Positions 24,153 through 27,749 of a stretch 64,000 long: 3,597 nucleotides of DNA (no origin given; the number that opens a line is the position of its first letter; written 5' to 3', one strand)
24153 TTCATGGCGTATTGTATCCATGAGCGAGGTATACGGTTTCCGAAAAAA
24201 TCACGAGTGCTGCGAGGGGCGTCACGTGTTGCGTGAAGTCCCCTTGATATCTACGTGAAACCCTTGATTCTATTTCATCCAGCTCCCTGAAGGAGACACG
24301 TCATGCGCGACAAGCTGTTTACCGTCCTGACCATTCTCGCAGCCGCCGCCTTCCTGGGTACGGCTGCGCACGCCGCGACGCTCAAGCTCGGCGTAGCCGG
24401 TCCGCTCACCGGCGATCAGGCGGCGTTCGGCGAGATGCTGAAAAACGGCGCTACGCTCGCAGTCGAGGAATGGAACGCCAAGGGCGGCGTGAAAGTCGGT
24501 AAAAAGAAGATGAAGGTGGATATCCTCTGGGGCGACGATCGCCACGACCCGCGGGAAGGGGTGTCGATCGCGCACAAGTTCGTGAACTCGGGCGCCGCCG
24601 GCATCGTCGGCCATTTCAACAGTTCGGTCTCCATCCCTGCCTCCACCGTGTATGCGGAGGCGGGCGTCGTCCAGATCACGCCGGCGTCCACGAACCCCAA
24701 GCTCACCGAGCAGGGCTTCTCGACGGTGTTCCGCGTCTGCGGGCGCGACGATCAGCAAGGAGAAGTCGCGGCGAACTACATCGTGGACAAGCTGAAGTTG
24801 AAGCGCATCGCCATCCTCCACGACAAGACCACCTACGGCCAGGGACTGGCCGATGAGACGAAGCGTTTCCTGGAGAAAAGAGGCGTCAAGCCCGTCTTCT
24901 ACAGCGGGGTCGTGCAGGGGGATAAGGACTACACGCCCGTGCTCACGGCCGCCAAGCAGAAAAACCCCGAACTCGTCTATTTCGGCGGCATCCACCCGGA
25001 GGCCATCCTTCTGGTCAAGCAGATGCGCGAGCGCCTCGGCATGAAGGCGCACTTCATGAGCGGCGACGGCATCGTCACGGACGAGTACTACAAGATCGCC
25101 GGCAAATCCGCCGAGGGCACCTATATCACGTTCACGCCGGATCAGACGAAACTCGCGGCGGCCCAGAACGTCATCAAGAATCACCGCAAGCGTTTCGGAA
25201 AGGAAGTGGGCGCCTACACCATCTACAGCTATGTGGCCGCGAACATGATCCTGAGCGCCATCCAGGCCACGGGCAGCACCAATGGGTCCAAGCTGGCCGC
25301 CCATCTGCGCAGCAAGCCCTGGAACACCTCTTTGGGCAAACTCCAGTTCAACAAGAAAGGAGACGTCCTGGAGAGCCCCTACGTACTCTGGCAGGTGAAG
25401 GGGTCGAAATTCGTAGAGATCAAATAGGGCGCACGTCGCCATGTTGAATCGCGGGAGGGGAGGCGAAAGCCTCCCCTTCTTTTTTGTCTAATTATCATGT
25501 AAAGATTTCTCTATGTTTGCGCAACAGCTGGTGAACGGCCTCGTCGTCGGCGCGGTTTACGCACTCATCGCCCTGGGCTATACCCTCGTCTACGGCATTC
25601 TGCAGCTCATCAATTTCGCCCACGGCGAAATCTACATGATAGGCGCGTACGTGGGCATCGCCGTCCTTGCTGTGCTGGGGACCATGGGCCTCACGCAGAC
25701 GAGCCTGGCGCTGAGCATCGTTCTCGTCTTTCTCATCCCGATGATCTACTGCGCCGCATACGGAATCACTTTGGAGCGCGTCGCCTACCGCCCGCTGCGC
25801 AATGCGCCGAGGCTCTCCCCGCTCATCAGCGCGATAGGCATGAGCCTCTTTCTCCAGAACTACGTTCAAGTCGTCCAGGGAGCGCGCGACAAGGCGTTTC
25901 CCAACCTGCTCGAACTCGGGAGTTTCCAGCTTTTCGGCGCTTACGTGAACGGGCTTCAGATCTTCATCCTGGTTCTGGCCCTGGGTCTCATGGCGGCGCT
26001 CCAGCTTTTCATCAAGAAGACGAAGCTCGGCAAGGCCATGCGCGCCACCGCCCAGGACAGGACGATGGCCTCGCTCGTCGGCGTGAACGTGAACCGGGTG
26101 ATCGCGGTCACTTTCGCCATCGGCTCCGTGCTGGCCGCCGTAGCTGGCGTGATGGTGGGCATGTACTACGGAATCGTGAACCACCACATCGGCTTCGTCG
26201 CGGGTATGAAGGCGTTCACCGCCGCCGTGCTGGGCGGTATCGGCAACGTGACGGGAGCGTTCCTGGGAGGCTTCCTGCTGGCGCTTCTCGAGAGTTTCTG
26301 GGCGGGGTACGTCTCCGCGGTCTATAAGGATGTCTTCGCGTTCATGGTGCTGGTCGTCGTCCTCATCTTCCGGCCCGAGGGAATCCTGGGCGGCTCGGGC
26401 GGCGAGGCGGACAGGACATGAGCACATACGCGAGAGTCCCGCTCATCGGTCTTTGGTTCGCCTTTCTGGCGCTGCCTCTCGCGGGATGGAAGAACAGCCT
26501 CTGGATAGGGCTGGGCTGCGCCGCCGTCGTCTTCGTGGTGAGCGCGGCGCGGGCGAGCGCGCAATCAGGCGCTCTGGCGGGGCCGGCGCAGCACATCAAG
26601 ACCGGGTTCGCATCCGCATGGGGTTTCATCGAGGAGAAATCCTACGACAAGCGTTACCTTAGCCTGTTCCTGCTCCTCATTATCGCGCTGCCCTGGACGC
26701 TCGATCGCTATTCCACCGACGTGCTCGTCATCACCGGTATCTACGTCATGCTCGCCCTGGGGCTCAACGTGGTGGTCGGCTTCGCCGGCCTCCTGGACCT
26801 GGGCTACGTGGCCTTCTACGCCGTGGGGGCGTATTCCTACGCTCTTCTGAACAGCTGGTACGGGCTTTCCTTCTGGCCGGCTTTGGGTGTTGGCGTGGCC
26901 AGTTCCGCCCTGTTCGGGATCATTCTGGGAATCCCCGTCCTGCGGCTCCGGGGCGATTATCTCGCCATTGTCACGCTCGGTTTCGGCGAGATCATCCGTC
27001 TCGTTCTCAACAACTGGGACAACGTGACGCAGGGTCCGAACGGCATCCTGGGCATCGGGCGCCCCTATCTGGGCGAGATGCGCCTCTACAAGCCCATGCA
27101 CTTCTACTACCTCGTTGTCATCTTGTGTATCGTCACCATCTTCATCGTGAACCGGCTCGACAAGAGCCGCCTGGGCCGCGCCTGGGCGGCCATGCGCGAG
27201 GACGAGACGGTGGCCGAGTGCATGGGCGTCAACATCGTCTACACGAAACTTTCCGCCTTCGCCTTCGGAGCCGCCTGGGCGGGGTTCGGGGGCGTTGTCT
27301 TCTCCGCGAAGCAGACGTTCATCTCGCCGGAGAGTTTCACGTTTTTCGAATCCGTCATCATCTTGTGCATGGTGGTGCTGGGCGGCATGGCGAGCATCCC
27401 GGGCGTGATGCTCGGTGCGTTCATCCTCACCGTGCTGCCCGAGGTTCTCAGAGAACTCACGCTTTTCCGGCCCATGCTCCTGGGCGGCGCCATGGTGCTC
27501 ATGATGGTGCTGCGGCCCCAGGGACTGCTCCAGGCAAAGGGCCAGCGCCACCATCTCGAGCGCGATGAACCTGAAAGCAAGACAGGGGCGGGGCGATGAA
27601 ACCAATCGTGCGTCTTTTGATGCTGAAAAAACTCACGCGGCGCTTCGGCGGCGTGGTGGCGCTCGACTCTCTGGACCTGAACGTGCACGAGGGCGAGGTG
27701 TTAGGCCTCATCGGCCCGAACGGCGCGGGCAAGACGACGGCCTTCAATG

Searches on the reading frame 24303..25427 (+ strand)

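Call 84: search_protein_families(library=pfam, proteins=[window:24303-25427:+], max_evalue=0.00001)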
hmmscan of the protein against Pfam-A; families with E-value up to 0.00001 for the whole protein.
window:24303-25427:+ (374 aa): 3 families
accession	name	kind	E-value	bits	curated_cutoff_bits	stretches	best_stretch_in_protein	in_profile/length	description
PF13458.12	Peripla_BP_6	-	1.5e-55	189.7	31.7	1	26-367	1-341/343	Periplasmic binding protein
PF01094.35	ANF_receptor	-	5.9e-25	88.5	25.4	1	48-368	4-353/353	Receptor family ligand binding region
PF13433.12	Peripla_BP_5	-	1.5e-10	41.2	27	1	28-352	2-323/363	Periplasmic binding protein domain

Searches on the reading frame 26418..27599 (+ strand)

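Call 84: search_protein_families(library=pfam, proteins=[window:26418-27599:+], max_evalue=0.00001)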
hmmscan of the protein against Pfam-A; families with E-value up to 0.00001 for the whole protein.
window:26418-27599:+ (393 aa): 1 family
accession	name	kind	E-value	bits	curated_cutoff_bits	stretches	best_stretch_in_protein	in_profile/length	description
PF02653.21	BPD_transp_2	-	9.6e-50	169.6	26.8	1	101-362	4-268/269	Branched-chain amino acid transport system / permease component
